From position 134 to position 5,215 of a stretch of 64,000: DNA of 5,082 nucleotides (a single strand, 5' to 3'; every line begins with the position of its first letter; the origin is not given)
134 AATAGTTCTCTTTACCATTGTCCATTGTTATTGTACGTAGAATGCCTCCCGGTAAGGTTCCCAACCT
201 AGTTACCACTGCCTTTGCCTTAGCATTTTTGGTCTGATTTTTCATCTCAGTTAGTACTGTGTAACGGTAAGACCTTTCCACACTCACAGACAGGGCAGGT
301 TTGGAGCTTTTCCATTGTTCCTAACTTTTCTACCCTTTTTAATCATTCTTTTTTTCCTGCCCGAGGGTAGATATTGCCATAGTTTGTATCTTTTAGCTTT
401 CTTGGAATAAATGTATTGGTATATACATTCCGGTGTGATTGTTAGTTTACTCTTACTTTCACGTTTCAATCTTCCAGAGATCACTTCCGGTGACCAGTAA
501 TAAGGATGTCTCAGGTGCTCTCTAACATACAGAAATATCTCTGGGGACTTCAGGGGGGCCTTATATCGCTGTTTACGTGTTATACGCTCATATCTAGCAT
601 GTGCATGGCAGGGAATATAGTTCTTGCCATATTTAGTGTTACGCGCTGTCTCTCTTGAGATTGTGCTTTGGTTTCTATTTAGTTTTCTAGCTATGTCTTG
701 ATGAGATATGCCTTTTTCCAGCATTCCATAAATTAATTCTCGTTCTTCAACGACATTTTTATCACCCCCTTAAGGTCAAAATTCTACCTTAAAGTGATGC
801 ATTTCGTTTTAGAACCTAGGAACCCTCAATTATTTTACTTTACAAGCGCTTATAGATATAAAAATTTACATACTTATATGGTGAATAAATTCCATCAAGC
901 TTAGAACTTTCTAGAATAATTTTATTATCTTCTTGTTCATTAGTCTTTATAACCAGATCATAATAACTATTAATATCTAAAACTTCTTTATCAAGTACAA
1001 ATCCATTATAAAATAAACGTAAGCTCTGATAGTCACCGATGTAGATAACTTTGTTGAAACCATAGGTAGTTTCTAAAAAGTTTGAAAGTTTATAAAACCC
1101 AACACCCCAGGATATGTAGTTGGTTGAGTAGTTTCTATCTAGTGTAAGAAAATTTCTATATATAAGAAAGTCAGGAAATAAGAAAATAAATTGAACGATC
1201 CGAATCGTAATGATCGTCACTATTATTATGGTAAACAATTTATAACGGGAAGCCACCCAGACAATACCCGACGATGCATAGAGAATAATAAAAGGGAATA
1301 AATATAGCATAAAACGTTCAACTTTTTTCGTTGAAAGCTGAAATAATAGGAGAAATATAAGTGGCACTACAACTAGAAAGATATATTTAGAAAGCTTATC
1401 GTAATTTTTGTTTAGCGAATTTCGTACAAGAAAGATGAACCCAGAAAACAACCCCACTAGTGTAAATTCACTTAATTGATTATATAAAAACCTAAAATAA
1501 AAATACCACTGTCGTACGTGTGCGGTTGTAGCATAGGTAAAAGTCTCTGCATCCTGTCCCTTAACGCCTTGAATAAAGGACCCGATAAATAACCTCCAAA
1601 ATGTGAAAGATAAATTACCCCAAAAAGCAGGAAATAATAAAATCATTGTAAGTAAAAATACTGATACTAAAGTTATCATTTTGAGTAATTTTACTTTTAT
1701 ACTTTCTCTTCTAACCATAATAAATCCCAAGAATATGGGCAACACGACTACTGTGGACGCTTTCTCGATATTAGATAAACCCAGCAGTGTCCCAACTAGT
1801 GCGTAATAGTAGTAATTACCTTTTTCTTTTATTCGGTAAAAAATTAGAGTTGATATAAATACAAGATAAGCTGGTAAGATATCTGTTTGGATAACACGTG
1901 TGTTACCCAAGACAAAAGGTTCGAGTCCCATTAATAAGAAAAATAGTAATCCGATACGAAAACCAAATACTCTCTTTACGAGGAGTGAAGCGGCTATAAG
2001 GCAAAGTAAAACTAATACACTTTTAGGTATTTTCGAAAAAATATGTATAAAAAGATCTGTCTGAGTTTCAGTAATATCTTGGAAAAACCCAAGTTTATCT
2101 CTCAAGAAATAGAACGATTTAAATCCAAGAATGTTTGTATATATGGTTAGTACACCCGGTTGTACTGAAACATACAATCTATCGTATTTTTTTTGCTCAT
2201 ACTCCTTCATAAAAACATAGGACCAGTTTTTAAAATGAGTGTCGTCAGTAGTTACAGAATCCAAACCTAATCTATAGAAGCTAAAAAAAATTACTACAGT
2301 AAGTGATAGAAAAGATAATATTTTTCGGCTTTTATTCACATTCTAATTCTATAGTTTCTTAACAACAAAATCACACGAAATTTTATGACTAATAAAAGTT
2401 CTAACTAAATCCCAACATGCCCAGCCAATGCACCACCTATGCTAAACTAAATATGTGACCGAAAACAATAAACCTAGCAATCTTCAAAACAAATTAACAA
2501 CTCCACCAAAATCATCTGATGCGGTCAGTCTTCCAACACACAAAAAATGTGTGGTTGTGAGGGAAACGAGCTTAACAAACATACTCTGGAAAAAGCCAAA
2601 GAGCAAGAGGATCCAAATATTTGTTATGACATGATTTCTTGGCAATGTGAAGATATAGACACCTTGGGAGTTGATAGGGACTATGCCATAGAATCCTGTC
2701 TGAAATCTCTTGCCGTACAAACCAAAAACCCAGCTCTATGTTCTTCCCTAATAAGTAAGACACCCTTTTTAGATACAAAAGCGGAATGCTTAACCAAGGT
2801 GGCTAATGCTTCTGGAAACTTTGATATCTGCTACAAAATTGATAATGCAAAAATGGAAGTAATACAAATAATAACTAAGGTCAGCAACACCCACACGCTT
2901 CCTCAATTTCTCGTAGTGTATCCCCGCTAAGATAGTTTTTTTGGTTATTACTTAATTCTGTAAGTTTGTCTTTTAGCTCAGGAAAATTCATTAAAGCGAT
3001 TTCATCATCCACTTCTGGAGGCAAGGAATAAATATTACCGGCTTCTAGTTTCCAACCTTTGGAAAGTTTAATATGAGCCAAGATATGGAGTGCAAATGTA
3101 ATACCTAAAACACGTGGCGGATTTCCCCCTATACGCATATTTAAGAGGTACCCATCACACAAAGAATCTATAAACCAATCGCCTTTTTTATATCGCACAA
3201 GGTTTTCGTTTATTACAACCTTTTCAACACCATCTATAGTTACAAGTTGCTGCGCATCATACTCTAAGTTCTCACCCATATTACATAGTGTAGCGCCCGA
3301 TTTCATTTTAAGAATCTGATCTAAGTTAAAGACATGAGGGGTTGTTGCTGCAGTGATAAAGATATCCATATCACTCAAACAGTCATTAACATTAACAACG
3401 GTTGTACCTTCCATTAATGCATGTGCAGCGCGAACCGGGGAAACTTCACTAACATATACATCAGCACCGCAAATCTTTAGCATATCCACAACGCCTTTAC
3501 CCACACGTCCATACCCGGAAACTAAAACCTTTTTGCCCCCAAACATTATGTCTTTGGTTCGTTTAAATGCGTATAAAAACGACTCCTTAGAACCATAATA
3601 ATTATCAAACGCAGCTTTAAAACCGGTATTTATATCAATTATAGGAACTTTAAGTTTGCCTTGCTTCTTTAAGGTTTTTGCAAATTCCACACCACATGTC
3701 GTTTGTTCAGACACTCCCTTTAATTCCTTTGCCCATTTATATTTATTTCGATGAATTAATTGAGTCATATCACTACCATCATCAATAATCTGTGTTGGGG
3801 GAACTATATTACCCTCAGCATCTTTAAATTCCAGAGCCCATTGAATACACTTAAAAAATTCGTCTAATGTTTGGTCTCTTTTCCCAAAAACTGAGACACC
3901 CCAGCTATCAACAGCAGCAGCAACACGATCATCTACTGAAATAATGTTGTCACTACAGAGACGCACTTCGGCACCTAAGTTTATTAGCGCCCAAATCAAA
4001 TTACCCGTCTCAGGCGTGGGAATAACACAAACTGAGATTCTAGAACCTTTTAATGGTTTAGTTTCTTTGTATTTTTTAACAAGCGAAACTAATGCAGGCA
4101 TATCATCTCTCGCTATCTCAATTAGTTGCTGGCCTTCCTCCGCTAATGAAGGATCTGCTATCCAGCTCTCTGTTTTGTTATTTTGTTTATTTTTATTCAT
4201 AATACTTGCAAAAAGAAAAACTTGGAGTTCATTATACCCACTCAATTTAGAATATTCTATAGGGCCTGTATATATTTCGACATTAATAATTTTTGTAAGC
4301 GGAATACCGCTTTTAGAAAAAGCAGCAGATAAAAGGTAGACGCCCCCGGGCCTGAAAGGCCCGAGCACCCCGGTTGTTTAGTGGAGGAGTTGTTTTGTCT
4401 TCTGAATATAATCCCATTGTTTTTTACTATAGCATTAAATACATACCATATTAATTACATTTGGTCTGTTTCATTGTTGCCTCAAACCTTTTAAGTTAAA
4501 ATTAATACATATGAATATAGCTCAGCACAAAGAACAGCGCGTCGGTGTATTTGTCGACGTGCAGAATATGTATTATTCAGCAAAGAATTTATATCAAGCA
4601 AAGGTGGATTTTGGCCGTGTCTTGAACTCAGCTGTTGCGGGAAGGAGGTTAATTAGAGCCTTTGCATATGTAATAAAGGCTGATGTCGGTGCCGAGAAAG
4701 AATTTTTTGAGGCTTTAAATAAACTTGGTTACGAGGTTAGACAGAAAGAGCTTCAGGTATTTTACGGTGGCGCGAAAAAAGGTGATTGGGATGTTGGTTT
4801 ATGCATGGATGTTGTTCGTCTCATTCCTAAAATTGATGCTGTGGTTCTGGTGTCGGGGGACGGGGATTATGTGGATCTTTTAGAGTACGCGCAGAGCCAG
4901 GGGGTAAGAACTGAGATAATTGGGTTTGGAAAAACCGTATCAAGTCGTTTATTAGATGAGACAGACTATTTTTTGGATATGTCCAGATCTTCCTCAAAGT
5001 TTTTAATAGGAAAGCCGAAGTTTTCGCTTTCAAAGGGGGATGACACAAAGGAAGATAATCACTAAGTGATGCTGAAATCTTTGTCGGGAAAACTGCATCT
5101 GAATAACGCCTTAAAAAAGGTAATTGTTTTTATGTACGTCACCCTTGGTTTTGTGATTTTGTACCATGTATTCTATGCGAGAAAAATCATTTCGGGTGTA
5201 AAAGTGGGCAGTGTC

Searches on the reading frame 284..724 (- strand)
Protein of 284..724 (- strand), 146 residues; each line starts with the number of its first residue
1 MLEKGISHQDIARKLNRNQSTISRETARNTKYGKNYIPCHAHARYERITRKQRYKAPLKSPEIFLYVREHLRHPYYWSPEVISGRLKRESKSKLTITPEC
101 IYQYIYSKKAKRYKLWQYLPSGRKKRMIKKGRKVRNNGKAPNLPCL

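Call 56: search_protein_families(library=pfam, proteins=[window:284-724:-], max_evalue=0.0001)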
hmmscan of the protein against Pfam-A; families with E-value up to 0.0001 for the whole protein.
window:284-724:- (146 aa): 1 family
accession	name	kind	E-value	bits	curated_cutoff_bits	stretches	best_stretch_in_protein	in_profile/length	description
PF13936.12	HTH_38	-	3.8e-07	30.2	27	1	1-29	16-44/44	Helix-turn-helix domain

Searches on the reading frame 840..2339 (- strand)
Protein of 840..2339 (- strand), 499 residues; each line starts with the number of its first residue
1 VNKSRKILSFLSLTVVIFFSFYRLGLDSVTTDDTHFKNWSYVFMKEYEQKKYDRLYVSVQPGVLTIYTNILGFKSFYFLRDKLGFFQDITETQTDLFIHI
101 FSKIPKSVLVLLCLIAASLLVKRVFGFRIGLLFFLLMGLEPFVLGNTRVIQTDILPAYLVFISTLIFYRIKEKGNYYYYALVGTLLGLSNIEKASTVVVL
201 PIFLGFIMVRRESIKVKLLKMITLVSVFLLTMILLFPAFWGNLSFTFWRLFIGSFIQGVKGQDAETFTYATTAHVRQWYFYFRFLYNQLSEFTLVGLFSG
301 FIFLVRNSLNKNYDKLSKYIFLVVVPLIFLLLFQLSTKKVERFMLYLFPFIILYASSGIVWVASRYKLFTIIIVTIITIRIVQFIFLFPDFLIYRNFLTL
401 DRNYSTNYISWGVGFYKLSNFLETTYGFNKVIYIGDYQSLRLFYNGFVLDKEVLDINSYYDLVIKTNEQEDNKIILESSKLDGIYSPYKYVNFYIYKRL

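Call 56: search_protein_families(library=pfam, proteins=[window:840-2339:-], max_evalue=0.0001)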
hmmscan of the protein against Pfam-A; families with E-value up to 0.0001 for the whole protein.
window:840-2339:- (499 aa): 1 family
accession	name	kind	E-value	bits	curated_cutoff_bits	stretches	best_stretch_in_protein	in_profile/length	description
PF13231.12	PMT_2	-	1.9e-07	31.9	26.1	1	104-236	26-155/160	Dolichyl-phosphate-mannose-protein mannosyltransferase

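Call 76: find_encoding_contigs(protein=window:840-2339:-, flank=10000, max_places=1)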
Protein window:840-2339:- (499 aa): 1 contig read that carries it; 1 place shown.
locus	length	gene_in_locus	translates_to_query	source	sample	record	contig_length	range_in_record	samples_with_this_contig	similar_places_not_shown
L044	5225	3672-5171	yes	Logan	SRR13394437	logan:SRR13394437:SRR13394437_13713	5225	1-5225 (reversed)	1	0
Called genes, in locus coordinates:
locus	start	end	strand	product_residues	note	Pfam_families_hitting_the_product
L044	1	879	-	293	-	?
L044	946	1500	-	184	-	PF01936:NYN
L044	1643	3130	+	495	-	PF05221:AdoHcyase, PF00670:AdoHcyase_NAD, PF02826:2-Hacid_dh_C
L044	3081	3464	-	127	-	-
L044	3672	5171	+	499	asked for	PF13231:PMT_2 (weak)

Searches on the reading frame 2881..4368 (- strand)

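Call 56: search_protein_families(library=pfam, proteins=[window:2881-4368:-], max_evalue=0.0001)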
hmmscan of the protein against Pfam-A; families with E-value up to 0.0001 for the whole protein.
window:2881-4368:- (495 aa): 3 families
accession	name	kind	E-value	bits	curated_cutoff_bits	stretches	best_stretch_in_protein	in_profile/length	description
PF05221.23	AdoHcyase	-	2.4e-52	178.4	25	2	70-207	4-138/299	S-adenosyl-L-homocysteine hydrolase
PF00670.27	AdoHcyase_NAD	-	4.7e-33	115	27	1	256-411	1-157/162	S-adenosyl-L-homocysteine hydrolase, NAD binding domain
PF02826.25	2-Hacid_dh_C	-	1.9e-10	40.9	25.1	1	276-376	34-138/178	D-isomer specific 2-hydroxyacid dehydrogenase, NAD binding domain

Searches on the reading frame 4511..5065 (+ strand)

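Call 56: search_protein_families(library=pfam, proteins=[window:4511-5065:+], max_evalue=0.0001)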
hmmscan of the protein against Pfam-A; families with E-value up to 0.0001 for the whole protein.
window:4511-5065:+ (184 aa): 1 family
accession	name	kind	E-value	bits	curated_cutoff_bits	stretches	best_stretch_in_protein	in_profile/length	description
PF01936.24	NYN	-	5.6e-34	118.2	24.2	1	10-157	1-144/145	NYN domain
